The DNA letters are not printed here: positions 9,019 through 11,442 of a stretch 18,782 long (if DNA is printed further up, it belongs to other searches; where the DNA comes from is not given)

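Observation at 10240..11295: Kinase ectodomain is a canonical Ca2+/mannose-type C-type lectin domain (EPN + WND) followed by LRRs: a lectin receptor kinase in a bacterium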

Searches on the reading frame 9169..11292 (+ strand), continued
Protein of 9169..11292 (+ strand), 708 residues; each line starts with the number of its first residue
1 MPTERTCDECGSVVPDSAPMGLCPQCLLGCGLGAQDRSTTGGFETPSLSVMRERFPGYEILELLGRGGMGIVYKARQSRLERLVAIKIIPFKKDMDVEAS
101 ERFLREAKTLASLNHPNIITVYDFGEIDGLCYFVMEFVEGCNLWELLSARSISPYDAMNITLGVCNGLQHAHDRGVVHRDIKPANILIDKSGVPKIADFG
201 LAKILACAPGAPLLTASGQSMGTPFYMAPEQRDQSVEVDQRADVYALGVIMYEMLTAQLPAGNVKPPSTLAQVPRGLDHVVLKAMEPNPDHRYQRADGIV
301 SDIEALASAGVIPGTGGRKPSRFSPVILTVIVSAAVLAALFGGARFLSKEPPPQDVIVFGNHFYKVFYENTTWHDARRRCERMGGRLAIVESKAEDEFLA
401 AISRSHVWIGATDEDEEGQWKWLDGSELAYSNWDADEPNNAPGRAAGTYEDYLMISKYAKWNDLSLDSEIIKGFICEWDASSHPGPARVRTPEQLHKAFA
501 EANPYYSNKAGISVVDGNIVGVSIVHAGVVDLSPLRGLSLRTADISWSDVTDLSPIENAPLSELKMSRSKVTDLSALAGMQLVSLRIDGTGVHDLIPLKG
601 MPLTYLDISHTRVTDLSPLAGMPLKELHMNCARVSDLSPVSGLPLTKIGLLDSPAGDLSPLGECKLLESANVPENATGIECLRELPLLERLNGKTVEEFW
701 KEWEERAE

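Call 28: find_encoding_contigs(protein=P0016, flank=6000, max_places=2)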
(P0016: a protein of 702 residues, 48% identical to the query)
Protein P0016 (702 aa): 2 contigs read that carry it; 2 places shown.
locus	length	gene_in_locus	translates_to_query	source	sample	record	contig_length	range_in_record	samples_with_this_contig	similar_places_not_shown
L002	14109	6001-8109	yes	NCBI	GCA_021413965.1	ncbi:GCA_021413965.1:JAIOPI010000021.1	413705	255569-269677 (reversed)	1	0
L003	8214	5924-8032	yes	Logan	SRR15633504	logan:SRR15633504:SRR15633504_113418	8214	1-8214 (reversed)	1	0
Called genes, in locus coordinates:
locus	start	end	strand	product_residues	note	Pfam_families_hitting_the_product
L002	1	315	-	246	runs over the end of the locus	PF00081:Sod_Fe_N, PF02777:Sod_Fe_C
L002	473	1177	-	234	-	-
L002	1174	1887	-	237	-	-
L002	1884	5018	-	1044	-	PF08487:VIT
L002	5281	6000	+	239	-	PF04542:Sigma70_r2 (weak)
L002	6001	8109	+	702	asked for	PF00069:Pkinase, PF01636:APH (faint), PF07714:PK_Tyr_Ser-Thr, PF03109:ABC1 (weak), PF00059:Lectin_C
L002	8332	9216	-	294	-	PF06977:SdiA-regulated, PF13449:Phytase-like (faint)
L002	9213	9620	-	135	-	PF22091:DUF6941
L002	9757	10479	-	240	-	PF01553:Acyltransferase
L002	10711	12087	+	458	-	PF08529:NusA_N, PF00575:S1 (weak), PF13184:KH_NusA_1st, PF26594:KH_NusA_2nd, PF14520:HHH_5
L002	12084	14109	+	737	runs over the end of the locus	PF04760:IF2_N, PF00009:GTP_EFTU, PF00025:Arf (weak), PF01926:MMR_HSR1, PF22042:EF-G_D2, PF03144:GTP_EFTU_D2 (faint), PF11987:IF-2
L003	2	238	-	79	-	?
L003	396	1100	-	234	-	-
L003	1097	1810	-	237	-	-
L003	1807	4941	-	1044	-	PF08487:VIT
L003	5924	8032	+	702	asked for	PF00069:Pkinase, PF01636:APH (faint), PF07714:PK_Tyr_Ser-Thr, PF03109:ABC1 (weak), PF00059:Lectin_C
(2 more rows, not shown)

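Call 40: find_encoding_contigs(protein=P0006, flank=6000, max_places=1)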
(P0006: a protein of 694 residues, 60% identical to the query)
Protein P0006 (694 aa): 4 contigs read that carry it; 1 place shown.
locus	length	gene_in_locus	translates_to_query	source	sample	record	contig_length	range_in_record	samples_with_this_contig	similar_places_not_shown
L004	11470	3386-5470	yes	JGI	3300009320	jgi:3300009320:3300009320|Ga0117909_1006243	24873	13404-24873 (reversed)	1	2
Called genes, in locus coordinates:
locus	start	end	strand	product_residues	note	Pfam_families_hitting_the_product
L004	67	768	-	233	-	-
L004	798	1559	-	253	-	-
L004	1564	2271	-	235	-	-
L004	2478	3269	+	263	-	-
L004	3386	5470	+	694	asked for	PF00069:Pkinase, PF07714:PK_Tyr_Ser-Thr, PF12799:LRR_4 (faint), PF03109:ABC1 (weak), PF14531:Kinase-like (weak), PF00059:Lectin_C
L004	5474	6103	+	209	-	-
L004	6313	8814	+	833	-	-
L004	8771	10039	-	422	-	PF08125:Mannitol_dh_C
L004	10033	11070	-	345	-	PF00294:PfkB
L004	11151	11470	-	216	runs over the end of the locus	PF01810:LysE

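Call 41: find_encoding_contigs(protein=P0009, flank=6000, max_places=1)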
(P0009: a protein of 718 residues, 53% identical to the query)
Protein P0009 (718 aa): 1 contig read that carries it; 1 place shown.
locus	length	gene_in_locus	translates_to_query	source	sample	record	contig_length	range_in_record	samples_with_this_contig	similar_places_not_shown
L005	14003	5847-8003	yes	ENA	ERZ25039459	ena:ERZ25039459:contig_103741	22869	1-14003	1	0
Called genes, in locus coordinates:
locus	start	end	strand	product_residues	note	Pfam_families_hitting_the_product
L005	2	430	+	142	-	?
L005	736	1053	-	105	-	-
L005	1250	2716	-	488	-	PF08487:VIT, PF05762:VWA_CoxE (weak)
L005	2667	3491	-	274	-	-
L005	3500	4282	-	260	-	-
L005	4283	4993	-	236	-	-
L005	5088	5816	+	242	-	-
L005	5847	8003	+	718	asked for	PF00069:Pkinase, PF07714:PK_Tyr_Ser-Thr, PF12799:LRR_4 (faint), PF01636:APH (faint), PF00059:Lectin_C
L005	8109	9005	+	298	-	PF14371:DUF4412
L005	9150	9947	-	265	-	PF01208:URO-D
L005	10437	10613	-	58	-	-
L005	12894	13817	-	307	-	-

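Call 42: find_encoding_contigs(protein=P0007, flank=6000, max_places=1)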
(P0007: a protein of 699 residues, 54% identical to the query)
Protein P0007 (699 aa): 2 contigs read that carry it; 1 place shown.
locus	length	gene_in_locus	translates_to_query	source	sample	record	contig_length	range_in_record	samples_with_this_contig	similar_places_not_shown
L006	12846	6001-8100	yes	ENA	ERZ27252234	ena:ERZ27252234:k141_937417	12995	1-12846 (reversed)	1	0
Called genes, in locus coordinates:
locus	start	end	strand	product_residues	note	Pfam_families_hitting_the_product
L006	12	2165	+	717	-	PF07691:PA14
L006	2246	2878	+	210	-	-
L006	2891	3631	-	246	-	-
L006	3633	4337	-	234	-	-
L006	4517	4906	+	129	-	-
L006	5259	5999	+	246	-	PF04542:Sigma70_r2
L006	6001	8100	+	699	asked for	PF00069:Pkinase, PF03109:ABC1 (faint), PF07714:PK_Tyr_Ser-Thr, PF01636:APH (faint), PF00059:Lectin_C, PF12799:LRR_4 (faint)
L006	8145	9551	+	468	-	PF03773:ArsP_1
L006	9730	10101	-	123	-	PF00072:Response_reg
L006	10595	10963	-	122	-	PF13650:Asp_protease_2, PF13975:gag-asp_proteas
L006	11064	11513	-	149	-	-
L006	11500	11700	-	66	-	-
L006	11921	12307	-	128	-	-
